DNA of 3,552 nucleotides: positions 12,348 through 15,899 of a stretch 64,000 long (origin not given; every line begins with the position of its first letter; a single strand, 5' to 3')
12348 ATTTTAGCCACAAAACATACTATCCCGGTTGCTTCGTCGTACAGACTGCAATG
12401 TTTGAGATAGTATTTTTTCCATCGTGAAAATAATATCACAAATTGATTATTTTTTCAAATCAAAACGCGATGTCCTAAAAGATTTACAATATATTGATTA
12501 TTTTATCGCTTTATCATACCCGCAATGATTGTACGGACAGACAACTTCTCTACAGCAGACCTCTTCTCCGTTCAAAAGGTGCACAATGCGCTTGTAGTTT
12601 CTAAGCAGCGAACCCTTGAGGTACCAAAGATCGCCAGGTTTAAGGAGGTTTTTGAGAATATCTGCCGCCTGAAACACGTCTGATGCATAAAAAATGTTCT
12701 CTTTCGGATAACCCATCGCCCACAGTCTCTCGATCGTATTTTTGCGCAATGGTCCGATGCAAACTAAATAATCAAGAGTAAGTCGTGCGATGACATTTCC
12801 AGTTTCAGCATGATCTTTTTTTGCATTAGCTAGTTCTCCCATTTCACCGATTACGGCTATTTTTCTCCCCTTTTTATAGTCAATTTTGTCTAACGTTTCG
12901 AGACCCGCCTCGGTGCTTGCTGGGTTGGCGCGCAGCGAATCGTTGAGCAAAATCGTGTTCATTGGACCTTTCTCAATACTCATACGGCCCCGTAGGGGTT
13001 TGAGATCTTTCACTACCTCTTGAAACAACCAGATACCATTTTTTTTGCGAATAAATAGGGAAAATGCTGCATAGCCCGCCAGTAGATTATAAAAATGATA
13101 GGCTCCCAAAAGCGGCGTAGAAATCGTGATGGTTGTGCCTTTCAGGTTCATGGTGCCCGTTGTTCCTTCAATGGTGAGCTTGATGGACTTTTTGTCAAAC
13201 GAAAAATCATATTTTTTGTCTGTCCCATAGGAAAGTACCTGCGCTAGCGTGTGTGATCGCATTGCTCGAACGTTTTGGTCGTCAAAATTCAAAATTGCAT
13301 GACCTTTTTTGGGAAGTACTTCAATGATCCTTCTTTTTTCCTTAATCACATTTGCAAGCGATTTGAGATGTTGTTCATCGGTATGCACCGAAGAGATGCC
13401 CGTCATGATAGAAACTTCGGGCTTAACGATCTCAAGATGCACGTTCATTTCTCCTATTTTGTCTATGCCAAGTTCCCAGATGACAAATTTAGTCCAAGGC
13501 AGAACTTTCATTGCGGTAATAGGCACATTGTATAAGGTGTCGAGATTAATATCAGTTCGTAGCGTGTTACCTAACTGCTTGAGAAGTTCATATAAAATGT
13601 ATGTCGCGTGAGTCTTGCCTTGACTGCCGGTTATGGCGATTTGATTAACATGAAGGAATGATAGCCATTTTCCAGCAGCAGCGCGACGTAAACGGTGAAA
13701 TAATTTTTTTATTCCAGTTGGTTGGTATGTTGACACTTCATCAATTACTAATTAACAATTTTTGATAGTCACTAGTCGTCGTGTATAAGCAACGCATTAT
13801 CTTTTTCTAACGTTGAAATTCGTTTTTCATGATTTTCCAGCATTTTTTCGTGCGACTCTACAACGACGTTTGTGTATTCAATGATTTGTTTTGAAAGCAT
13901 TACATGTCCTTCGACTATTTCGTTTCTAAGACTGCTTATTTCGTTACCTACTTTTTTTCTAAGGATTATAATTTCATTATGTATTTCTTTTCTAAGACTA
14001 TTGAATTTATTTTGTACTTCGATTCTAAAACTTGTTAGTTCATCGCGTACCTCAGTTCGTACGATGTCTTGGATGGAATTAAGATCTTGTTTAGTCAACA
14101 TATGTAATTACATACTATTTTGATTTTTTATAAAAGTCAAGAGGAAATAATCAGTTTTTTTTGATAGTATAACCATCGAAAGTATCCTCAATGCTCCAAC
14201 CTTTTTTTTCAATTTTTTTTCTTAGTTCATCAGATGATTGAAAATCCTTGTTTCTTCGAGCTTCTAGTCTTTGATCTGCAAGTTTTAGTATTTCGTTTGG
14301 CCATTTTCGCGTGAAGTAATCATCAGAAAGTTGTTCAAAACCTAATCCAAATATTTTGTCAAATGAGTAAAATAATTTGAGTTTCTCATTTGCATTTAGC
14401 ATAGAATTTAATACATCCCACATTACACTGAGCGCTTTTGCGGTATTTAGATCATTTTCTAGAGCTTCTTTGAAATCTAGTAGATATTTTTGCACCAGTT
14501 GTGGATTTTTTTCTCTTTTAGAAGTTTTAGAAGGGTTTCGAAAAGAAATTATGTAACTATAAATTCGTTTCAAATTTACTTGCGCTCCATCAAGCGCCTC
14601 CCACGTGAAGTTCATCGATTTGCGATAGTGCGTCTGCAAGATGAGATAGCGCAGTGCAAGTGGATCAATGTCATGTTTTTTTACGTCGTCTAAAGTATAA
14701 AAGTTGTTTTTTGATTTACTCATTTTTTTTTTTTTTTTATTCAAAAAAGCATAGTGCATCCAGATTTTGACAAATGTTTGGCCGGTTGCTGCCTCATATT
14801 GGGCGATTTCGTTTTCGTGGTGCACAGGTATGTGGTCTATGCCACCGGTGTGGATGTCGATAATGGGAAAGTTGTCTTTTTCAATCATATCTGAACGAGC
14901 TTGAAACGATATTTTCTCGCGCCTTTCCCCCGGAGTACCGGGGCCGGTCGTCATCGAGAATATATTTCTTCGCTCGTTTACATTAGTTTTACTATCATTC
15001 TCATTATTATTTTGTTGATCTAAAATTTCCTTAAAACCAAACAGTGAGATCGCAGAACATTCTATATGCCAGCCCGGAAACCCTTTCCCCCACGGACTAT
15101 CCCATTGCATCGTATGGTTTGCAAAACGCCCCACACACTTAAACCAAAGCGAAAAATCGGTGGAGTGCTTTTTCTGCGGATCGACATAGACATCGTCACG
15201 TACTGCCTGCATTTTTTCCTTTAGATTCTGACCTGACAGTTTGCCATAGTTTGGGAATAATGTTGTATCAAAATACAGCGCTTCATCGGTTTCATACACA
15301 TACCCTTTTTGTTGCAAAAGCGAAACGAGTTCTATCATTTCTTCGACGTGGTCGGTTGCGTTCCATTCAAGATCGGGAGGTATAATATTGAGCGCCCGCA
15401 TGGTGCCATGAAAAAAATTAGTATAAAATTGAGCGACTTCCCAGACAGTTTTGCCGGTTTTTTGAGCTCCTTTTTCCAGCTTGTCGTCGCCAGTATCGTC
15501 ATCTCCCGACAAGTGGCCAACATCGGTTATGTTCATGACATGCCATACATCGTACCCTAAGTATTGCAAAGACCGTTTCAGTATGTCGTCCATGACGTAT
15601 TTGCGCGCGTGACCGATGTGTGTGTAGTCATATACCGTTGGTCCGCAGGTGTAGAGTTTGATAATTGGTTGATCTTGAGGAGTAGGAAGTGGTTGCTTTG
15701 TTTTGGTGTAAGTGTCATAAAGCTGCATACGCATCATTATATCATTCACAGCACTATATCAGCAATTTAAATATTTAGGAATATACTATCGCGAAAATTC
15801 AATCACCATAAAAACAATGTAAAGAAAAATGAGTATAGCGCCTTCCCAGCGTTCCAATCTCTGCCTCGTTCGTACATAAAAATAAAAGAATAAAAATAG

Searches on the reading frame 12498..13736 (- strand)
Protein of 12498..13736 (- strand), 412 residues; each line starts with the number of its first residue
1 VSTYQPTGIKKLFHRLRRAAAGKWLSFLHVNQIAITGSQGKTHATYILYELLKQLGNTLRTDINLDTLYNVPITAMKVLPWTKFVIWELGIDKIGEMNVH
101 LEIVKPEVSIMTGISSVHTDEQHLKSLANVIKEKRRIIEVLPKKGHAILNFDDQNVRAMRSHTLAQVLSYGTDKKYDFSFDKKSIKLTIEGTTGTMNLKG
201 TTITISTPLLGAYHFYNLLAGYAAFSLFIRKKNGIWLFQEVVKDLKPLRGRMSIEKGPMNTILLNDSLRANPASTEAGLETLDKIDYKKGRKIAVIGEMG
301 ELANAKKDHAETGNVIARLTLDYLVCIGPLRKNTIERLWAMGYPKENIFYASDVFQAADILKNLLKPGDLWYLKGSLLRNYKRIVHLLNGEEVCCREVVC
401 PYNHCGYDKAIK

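Call 59: search_protein_families(library=pfam, proteins=[window:12498-13736:-], max_evalue=0.0001)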
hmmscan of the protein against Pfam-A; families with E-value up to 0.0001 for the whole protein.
window:12498-13736:- (412 aa): 2 families
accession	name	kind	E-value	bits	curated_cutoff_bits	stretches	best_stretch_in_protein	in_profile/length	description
PF08245.18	Mur_ligase_M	-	1.2e-29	104.1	24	1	35-224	1-199/200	Mur ligase middle domain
PF02875.26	Mur_ligase_C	-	1e-13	52.7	28.4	1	250-376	1-126/127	Mur ligase, glutamate ligase domain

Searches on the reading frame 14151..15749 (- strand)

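Call 55: search_protein_families(library=ncbifam, proteins=[window:14151-15749:-], max_evalue=0.01)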
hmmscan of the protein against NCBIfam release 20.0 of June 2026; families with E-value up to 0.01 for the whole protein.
window:14151-15749:- (532 aa): 12 families
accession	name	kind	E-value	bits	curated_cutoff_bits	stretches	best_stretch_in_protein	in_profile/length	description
NF011108.0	PRK14536.1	equivalog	7e-132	440.7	780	2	6-236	1-227/490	cysteine--tRNA ligase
TIGR00435.1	cysS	equivalog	2.3e-120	402.8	340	2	8-244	1-221/466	cysteine--tRNA ligase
NF011107.0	PRK14534.1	equivalog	3.3e-108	362.7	744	2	6-244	1-235/481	cysteine--tRNA ligase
TIGR03447.1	mycothiol_MshC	equivalog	5e-57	193.6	485.1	2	3-237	13-236/411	cysteine--1-D-myo-inosityl 2-amino-2-deoxy-alpha-D-glucopyranoside ligase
TIGR00398.1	metG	equivalog_domain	9.8e-11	41.1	336.35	2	41-165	12-127/530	methionine--tRNA ligase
NF001100.0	PRK00133.1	equivalog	2.6e-10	39.5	587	2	333-393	321-381/676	methionine--tRNA ligase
TIGR00396.1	leuS_bact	equivalog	2.2e-08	32.7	548.4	2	322-456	585-729/843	leucine--tRNA ligase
NF008957.0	PRK12300.1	subfamily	1.9e-07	29.5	677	1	298-448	581-729/946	leucine--tRNA ligase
NF009687.0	PRK13208.1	equivalog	2.8e-06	25.8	738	1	322-421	514-615/801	valine--tRNA ligase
TIGR00456.1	argS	equivalog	9.5e-05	20.9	261.65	1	44-79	128-163/569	arginine--tRNA ligase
NF002447.0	PRK01611.3-4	equivalog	0.00038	19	460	1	42-79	123-160/613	arginine--tRNA ligase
NF002446.0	PRK01611.3-3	equivalog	0.0011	17.4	399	0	44-79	131-166/636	arginine--tRNA ligase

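Call 56: search_protein_families(library=padloc, proteins=[window:14151-15749:-], max_evalue=0.01)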
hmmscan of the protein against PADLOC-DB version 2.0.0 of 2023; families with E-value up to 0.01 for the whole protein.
window:14151-15749:- (532 aa): 0 families
